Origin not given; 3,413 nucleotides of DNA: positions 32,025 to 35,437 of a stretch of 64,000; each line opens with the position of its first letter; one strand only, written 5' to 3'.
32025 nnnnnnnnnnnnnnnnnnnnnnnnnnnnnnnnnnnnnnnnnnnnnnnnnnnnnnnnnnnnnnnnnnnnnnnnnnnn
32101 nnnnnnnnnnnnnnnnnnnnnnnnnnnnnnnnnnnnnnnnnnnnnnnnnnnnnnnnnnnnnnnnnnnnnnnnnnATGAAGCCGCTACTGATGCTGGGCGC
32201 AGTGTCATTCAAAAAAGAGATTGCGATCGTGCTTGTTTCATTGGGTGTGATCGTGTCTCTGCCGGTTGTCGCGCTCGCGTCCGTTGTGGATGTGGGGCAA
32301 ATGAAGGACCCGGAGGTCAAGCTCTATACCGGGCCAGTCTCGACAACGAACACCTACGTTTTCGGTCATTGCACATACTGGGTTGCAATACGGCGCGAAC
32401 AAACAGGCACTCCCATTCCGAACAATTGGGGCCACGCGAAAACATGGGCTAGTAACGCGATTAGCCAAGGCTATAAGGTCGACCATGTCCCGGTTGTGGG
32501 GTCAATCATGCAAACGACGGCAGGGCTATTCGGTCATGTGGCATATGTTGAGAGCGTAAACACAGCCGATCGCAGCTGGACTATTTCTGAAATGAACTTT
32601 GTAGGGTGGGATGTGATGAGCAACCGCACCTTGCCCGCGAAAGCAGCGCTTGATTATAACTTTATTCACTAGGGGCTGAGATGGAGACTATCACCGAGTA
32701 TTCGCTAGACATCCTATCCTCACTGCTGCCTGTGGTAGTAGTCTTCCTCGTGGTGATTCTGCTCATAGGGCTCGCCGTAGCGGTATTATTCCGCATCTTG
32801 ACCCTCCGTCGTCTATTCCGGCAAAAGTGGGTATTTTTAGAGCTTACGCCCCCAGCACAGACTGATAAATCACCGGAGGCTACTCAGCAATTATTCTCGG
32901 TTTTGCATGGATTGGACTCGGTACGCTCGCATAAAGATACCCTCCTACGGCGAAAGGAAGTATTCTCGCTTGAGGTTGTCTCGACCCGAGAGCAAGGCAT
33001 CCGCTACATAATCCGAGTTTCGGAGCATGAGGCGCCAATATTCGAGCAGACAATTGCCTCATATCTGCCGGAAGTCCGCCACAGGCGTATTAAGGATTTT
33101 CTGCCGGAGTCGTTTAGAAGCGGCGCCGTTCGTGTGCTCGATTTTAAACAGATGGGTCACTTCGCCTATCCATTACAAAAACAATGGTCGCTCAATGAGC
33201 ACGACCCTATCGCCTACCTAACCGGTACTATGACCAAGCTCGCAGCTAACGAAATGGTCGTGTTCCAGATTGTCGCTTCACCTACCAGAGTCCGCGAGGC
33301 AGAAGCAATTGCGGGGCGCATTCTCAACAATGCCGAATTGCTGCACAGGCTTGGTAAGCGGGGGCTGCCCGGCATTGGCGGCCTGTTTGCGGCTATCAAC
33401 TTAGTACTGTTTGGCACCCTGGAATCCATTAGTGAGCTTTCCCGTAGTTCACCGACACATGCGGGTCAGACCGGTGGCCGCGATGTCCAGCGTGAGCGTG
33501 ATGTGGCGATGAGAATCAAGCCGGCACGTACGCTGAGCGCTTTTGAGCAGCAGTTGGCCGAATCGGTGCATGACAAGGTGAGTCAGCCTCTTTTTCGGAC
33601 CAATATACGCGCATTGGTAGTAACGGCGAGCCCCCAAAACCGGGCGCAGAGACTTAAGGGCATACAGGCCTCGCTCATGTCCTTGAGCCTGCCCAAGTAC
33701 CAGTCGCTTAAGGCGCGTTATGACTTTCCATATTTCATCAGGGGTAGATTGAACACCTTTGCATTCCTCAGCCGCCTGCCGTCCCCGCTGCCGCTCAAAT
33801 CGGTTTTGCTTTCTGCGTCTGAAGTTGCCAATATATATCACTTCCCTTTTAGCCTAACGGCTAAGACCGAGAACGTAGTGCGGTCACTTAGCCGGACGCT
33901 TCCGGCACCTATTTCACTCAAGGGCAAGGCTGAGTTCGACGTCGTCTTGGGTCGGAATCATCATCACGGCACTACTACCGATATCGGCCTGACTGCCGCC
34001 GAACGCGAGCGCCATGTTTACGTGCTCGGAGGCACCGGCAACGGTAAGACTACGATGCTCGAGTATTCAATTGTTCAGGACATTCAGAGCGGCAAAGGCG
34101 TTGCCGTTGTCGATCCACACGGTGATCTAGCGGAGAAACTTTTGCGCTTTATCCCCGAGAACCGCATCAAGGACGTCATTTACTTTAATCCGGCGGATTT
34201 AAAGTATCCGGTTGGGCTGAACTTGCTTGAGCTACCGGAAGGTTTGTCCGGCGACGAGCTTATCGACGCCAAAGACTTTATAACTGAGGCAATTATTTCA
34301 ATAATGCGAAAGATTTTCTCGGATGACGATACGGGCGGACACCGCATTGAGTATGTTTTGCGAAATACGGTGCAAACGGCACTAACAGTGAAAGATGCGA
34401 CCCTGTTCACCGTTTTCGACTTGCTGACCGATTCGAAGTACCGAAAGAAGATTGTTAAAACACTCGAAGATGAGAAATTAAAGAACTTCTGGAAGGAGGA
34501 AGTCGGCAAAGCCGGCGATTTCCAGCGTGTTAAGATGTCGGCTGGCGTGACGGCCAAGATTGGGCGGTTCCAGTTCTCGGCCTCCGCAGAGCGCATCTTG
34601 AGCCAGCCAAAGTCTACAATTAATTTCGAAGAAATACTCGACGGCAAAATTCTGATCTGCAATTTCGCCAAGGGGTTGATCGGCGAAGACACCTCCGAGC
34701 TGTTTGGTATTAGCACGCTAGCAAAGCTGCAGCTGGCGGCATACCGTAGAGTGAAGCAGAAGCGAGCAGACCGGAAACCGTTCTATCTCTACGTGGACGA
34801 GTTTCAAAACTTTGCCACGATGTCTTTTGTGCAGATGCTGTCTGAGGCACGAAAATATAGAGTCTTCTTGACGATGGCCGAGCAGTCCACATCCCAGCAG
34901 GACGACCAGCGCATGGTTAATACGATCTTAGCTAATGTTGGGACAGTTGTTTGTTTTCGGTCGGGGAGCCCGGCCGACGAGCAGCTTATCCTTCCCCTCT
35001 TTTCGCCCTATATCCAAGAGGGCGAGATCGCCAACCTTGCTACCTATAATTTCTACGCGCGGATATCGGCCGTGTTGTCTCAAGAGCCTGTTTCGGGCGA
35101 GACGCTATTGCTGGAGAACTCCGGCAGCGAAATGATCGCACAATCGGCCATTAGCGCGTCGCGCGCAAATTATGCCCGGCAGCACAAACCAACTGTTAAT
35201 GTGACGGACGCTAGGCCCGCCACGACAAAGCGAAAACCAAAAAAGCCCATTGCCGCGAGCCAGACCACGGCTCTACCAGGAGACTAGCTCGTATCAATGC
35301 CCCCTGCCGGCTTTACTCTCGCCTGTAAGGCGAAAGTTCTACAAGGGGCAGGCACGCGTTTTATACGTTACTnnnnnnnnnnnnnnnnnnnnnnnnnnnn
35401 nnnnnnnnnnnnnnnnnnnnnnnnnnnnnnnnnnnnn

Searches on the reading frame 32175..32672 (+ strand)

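Call 21: search_protein_families(library=pfam, proteins=[window:32175-32672:+], max_evalue=0.001)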
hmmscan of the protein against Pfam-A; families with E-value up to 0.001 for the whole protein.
window:32175-32672:+ (165 aa): 1 family
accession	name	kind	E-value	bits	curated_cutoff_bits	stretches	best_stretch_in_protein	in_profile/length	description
PF05257.22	CHAP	-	1.1e-15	58.3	26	1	58-141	3-81/81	CHAP domain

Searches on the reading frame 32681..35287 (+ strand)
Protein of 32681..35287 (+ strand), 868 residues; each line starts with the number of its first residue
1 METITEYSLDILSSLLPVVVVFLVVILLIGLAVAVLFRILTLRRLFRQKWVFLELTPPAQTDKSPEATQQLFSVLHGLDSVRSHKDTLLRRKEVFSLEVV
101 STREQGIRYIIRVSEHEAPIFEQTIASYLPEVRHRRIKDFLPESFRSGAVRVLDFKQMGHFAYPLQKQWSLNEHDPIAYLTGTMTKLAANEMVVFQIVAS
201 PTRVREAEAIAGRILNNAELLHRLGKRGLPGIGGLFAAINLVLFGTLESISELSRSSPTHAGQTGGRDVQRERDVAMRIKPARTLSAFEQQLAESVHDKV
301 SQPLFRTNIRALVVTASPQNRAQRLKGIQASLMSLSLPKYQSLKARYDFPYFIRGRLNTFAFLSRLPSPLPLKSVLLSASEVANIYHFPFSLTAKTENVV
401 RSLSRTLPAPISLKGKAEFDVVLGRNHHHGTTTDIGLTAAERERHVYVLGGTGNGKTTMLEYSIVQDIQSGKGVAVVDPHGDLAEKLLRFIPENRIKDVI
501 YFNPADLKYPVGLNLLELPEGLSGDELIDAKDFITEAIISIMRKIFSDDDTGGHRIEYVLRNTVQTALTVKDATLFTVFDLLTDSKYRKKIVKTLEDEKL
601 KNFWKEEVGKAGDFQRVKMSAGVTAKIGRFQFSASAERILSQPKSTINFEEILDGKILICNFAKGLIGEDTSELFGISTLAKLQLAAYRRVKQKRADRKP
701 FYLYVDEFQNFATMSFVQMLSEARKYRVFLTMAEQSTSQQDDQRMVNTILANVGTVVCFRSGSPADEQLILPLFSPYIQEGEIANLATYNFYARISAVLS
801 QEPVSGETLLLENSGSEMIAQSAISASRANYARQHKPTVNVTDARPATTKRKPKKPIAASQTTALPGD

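Call 21: search_protein_families(library=pfam, proteins=[window:32681-35287:+], max_evalue=0.001)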
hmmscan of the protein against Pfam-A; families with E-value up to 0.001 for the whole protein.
window:32681-35287:+ (868 aa): 5 families
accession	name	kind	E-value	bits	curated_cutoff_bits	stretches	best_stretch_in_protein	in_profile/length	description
PF10412.15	TrwB_AAD_bind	-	2.4e-07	30.4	20.5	1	435-508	7-74/387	Type IV secretion-system coupling protein DNA-binding domain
PF02534.20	T4SS-DNA_transf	-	3.2e-07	30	20.1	0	444-508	45-106/468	Type IV secretory system Conjugative DNA transfer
PF12696.13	TraG-D_C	-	3.5e-06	27.4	22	1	700-764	1-69/126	TraM recognition site of TraD and TraG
PF01935.23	DUF87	-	3.6e-05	24.4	23.2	1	431-637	10-176/220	Helicase HerA, central domain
PF12846.13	AAA_10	-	0.00079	19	27.5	0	441-605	19-169/362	AAA-like domain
